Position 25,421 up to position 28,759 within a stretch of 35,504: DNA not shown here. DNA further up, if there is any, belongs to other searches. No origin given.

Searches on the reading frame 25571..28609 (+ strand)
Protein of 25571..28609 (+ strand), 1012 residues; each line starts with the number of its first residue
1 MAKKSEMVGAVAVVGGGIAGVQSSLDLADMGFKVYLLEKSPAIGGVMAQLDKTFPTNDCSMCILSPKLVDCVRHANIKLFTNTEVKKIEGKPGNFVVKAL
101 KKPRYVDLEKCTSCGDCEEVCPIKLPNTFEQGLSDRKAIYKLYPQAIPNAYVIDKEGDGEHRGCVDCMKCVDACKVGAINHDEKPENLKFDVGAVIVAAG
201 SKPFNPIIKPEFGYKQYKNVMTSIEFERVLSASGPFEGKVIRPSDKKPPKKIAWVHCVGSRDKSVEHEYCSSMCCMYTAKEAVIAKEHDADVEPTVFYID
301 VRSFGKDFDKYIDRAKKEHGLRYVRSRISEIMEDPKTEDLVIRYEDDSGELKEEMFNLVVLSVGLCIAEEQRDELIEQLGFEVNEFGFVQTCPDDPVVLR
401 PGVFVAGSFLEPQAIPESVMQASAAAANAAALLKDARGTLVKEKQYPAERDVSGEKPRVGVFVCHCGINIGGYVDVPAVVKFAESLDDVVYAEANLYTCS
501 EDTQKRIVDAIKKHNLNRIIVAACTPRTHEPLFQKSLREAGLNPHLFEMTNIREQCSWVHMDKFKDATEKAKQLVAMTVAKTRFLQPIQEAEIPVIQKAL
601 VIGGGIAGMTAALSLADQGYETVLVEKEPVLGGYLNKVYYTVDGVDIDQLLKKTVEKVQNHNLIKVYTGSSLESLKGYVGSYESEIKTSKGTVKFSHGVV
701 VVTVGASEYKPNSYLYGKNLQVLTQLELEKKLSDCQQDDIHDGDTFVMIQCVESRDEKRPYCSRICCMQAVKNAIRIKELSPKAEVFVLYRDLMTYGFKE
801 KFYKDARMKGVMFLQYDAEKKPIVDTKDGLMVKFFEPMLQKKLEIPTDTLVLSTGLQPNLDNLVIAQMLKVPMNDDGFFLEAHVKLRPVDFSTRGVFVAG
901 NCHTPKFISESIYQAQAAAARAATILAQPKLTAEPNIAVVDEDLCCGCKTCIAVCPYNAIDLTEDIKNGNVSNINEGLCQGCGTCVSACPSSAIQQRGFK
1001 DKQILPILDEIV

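Call 4: search_protein_families(library=pfam, proteins=[window:25571-28609:+], max_evalue=0.01)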
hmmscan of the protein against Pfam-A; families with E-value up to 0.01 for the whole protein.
window:25571-28609:+ (1012 aa): 30 families (the best 25 are shown)
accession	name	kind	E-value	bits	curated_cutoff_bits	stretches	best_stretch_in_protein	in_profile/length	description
PF07992.20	Pyr_redox_2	-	4.7e-28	98.9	26.1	4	599-712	3-115/291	Pyridine nucleotide-disulphide oxidoreductase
PF00037.32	Fer4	-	7.4e-21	73.5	21.1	3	974-995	3-24/24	4Fe-4S binding domain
PF12831.13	FAD_oxidored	-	2.6e-17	63.7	27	2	600-644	3-48/416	FAD dependent oxidoreductase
PF13237.11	Fer4_10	-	2e-15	56.9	25.5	3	939-990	3-53/53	4Fe-4S dicluster domain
PF13450.12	NAD_binding_8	-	1.2e-14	54.8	21.9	2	601-636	1-36/68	NAD(P)-binding Rossmann-like domain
PF12838.12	Fer4_7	-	1.7e-14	54.5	27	3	945-993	2-52/52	4Fe-4S dicluster domain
PF12837.12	Fer4_6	-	6.3e-13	48.4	25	3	973-994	3-24/24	4Fe-4S binding domain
PF13484.11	Fer4_16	-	8.9e-13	49.3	30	2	945-967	2-25/66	4Fe-4S double cluster binding domain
PF00890.30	FAD_binding_2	-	5.4e-12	46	20.4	2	599-633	2-36/414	FAD binding domain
PF13187.11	Fer4_9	-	6.7e-12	45.7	27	2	110-179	1-52/52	4Fe-4S dicluster domain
PF01266.30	DAO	-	1e-11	45.4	27.9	2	599-632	2-35/353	FAD dependent oxidoreductase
PF12797.12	Fer4_2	-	2.6e-11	43.1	24.5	2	104-122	3-21/22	4Fe-4S binding domain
PF14697.11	Fer4_21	-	1e-09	38.8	35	1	938-994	1-57/59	4Fe-4S dicluster domain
PF25160.1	LdpA_Fe-S-bd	-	2.9e-09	37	27.6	1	972-998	21-47/49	LdpA Fe-S cluster-binding domain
PF01134.28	GIDA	-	9.9e-09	35.2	22.1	2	600-626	3-29/391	Glucose inhibited division protein A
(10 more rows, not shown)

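Call 78: search_protein_families(library=ncbifam, proteins=[window:25571-28609:+], max_evalue=0.00001)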
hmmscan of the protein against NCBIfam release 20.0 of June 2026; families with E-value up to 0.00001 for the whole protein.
window:25571-28609:+ (1012 aa): 101 families (the best 25 are shown)
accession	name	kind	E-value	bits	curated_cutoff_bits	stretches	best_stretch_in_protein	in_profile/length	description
NF040770.1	hetero_SS_HdrA2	exception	1.4e-301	1002.2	1100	3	5-435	136-562/777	CoB-CoM heterodisulfide reductase HdrA2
NF041778.1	hetero_SS_HdrA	equivalog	5.3e-221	735.5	1400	3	9-443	143-580/771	ferredoxin:CoB-CoM heterodisulfide reductase subunit HdrA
NF041891.1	hdrA_Methbact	equivalog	1.4e-210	701.4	1300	3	9-434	134-557/762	ferredoxin:CoB-CoM heterodisulfide reductase subunit HdrA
NF009410.0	PRK12771.1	subfamily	9.3e-22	77.3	516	1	594-636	136-178/566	NAD(P)-binding protein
TIGR03467.1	HpnE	equivalog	1e-15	58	283.05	2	600-635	2-37/430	hydroxysqualene dehydroxylase HpnE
NF005560.0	PRK07233.1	equivalog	3.7e-15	55.7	252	2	598-648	2-50/435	hypothetical protein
NF009409.0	PRK12770.1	subfamily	5.3e-14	52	343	0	589-636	11-58/360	putative glutamate synthase subunit beta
TIGR03997.1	mycofact_OYE_2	equivalog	1.4e-13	50.1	793.15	1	597-671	380-453/645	mycofactocin system FadH/OYE family oxidoreductase 2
NF038196.1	ferrodoxin_EFR1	subfamily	6e-13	49.4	75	1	940-996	182-231/242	EFR1 family ferrodoxin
TIGR01372.1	soxA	subfamily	6e-13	47.5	1164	1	597-665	169-237/996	sarcosine oxidase subunit alpha family protein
TIGR02733.1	desat_CrtD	equivalog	9e-13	47.7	549.7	0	598-633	3-38/492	C-3',4' desaturase CrtD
NF045599.1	bili_reduct_long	exception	2.4e-12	45.9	750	0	597-660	382-445/641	bilirubin reductase, long form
NF010590.0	PRK13984.1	equivalog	3.3e-12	45.3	946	0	9-49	289-329/611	putative oxidoreductase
NF041087.1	bile_acid_BaiCD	equivalog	4.7e-12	44.8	825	1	597-640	381-424/642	bile acid Fe-S flavoenzyme BaiCD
NF045637.1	carotdesatCrtDProt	equivalog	6.6e-12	44.7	580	1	600-646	2-48/485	1-hydroxycarotenoid 3,4-desaturase CrtD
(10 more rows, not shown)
